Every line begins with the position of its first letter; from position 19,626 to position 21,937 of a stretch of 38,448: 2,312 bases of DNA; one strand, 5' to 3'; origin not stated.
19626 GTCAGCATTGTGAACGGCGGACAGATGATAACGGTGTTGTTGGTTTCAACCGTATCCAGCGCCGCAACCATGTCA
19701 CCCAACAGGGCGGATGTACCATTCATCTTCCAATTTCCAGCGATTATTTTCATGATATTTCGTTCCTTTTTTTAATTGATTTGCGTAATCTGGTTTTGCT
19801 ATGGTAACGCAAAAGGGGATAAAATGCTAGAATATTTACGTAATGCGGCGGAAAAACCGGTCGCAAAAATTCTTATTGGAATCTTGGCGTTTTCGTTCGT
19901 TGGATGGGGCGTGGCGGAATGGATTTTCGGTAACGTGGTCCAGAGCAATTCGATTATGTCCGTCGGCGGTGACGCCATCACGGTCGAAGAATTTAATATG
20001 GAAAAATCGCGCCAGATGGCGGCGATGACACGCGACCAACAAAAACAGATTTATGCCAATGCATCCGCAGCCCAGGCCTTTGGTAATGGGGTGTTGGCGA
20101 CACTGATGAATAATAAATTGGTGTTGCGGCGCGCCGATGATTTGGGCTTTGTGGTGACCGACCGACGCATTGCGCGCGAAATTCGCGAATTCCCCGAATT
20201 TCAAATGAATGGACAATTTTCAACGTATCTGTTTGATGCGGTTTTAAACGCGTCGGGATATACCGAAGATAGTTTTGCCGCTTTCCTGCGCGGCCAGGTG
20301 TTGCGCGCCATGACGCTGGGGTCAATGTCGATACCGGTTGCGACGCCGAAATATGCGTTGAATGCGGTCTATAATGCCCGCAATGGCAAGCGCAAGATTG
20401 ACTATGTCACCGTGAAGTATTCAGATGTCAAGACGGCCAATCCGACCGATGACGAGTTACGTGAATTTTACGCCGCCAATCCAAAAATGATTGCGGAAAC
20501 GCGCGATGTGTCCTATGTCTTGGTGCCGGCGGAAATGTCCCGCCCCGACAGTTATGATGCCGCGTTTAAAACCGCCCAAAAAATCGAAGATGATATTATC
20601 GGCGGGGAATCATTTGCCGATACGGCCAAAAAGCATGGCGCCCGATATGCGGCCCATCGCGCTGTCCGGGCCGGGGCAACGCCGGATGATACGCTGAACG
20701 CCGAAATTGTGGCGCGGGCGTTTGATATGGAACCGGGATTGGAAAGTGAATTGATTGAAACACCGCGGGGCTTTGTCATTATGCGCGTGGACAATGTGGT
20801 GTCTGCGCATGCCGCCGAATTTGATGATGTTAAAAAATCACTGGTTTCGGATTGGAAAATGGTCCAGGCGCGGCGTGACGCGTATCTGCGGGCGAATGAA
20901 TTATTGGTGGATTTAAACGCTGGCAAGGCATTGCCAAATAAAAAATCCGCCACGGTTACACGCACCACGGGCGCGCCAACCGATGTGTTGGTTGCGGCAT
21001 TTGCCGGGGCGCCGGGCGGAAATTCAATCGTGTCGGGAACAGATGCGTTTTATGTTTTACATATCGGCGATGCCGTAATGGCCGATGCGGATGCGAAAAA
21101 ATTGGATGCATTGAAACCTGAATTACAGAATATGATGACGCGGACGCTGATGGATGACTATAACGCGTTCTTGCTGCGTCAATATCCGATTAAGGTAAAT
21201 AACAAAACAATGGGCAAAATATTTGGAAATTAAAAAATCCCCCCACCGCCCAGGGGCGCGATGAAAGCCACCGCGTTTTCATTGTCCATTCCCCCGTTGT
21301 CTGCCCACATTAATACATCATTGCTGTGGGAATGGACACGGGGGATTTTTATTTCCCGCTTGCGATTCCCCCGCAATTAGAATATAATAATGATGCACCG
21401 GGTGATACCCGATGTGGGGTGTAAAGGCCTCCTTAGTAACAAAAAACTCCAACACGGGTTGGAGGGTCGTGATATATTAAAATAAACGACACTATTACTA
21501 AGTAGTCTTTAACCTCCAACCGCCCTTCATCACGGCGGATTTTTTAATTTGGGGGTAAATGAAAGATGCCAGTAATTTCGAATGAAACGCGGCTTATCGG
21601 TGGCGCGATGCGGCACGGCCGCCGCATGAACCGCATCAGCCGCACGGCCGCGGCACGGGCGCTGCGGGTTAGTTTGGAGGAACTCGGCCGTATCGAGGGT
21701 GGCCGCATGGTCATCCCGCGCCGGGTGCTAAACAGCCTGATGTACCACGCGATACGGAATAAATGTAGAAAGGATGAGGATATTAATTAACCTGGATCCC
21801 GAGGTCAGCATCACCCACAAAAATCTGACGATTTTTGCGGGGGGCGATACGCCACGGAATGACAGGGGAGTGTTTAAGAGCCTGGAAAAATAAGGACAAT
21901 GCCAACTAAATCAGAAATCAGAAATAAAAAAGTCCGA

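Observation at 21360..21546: Family of three paralogous structured sRNA genes, each with its own promoter and terminator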

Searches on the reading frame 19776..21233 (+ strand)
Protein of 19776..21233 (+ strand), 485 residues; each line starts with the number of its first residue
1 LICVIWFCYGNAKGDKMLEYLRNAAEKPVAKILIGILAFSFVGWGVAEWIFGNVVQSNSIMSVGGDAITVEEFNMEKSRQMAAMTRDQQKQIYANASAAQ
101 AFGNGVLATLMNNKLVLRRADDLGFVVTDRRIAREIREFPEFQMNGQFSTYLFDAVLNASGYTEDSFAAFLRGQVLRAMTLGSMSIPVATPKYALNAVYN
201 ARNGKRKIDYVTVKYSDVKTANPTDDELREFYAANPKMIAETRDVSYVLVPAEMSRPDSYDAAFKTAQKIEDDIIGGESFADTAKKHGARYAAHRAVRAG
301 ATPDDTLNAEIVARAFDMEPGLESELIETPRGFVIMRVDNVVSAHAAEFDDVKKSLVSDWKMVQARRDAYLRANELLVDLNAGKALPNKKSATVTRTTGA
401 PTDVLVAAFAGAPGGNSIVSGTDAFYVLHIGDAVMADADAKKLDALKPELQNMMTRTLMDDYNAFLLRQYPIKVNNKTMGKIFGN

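Call 35: search_protein_families(library=pfam, proteins=[window:19776-21233:+], max_evalue=0.00001)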
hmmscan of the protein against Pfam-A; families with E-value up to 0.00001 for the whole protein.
window:19776-21233:+ (485 aa): 4 families
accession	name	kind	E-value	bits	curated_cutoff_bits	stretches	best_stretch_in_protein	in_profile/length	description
PF13624.11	SurA_N_3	-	1.7e-33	116.2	27.2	1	17-178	1-159/162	SurA-like N-terminal domain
PF13623.11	SurA_N_2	-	2.9e-21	76.3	28.5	1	18-156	1-144/145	SurA-like N-terminal domain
PF13145.12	Rotamase_2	-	3.5e-17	63.8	27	1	223-354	1-121/121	PPIC-type PPIASE domain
PF00639.27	Rotamase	-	8e-07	30.4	21.7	1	257-339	12-96/97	PPIC-type PPIASE domain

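Call 56: find_related_loci(query=window:19776-21230:+, collection=genome_contigs, flank=3000)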
Query window:19776-21230:+ (485 aa) in genome_contigs; peptide patterns used: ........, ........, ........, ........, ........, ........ (x = any residue, [..] = any of these).
54 stretches matched a pattern; 5 encode a relative of the query (tblastn E <= 1e-3); 5 distinct loci.
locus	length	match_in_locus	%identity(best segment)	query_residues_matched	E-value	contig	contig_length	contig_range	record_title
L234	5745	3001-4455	71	1-485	0e+0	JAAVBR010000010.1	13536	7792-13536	MAG: bacterium isolate Mgla_MAG_4-bin_5 c_000000039064, whole genome shotgun sequence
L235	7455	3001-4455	59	1-483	0e+0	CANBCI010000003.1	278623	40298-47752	MAG TPA_asm: uncultured Alphaproteobacteria bacterium isolate SRR15322610_bin.17_metawrap_v1.3_MAG genome assembly, cont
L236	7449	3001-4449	60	3-483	0e+0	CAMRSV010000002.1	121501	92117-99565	MAG TPA_asm: uncultured Alphaproteobacteria bacterium isolate SRR13573580_bin.22_metawrap_v1.3_MAG genome assembly, cont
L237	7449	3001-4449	63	1-482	0e+0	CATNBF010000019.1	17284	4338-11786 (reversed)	MAG TPA_asm: uncultured bacterium isolate MGG24397_1680015486 genome assembly, contig: SRR10593854_2349, whole genome sh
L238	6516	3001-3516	27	214-375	2e-7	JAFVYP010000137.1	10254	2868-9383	MAG: Lentisphaeria bacterium isolate RGIG5513 Sheep_Colon.Co__c2038271, whole genome shotgun sequence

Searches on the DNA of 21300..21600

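Call 6: search_rna_families(source=window, start=21300, end=21600, threshold=evalue, max_evalue=10, show_alignments=3)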
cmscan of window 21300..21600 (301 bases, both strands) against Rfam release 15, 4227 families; matches with E-value up to 10: 1.
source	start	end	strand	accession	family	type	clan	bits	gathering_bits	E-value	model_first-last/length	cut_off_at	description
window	21566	21588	+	RF01332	CRISPR-DR19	Gene; CRISPR;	-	15.5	40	5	1-37/37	no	CRISPR RNA direct repeat element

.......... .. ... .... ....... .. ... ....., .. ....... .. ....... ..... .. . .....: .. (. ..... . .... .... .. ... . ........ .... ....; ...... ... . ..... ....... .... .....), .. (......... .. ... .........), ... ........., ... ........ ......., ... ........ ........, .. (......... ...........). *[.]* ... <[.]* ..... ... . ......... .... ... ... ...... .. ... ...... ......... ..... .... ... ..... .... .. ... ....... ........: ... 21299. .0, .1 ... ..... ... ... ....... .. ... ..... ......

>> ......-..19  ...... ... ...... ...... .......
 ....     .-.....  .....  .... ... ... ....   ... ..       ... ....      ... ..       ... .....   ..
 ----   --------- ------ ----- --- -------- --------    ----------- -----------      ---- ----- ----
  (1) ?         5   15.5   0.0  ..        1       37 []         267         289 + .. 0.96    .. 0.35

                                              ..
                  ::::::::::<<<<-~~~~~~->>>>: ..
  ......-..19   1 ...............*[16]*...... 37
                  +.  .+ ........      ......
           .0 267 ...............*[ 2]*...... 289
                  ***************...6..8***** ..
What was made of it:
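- Copy C gives no hit even at E <= 10 (call 6).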

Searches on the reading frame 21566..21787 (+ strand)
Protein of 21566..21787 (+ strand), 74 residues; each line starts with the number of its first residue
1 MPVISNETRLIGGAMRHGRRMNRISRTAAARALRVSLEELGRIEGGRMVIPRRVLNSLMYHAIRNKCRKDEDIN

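Call 32: search_protein_families(library=pfam, alignment_id=A3, max_evalue=0.01)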
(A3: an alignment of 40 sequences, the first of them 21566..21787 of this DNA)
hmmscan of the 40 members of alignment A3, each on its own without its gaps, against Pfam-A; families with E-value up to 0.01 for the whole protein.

A. member 1, window:21566-21787:+ (74 aa): 1 family
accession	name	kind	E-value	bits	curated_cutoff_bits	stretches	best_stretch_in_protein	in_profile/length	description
PF13560.12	HTH_31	-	2e-05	25.2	27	1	12-59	3-51/64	Helix-turn-helix domain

B. families by the number of members that match (of 40 scanned): 12 families
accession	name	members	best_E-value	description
PF13560.12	HTH_31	19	1.6e-10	Helix-turn-helix domain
PF12844.13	HTH_19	14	2.5e-07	Helix-turn-helix domain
PF01381.28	HTH_3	13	8e-13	Helix-turn-helix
PF13443.12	HTH_26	4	1.1e-05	Cro/C1-type HTH DNA-binding domain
PF13413.12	HTH_25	3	0.00048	Helix-turn-helix domain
PF00376.29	MerR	3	0.0014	MerR family regulatory protein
PF15731.11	MqsA_antitoxin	2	9.8e-05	Antitoxin component of bacterial toxin-antitoxin system, MqsA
PF13744.12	HTH_37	2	0.0032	Helix-turn-helix domain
PF04508.17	Pox_A_type_inc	1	0.00089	Viral A-type inclusion protein repeat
PF10312.14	Cactin_mid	1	0.0061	Conserved mid region of cactin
PF15943.11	YdaS_toxin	1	0.0067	Bacterial toxin YdaS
PF09716.15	ETRAMP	1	0.0084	Malarial early transcribed membrane protein (ETRAMP)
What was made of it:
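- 21566..21790 (+): Downstream 74-aa XRE-type HTH ORF, the gene presumably controlled by copy C. GGGGG lies 10 nt before its ATG. Pfam HTH_31 scores E = 2e-5 at 25.2 bits, just under the cut-off of 27 (call 32).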

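Call 77: search_solved_structures(query=window:21566-21787:+, max_evalue=1)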
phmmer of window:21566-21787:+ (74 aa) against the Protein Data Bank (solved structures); distinct sequences matched with E-value up to 1: 2.
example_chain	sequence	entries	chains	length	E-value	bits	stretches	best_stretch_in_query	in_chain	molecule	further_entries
5woq_A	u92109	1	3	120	0.21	15.3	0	9-57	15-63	Transcriptional regulator ClgR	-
5mlc_P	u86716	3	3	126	0.78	13.5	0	14-37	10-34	50S ribosomal protein L17, chloroplastic | plastid ribosomal protein bL17c | plastid ribosomal protein uL14c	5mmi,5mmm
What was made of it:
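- Tried and rejected: A PDB search with the HTH protein gave only a weak ClgR-like hit (call 77).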
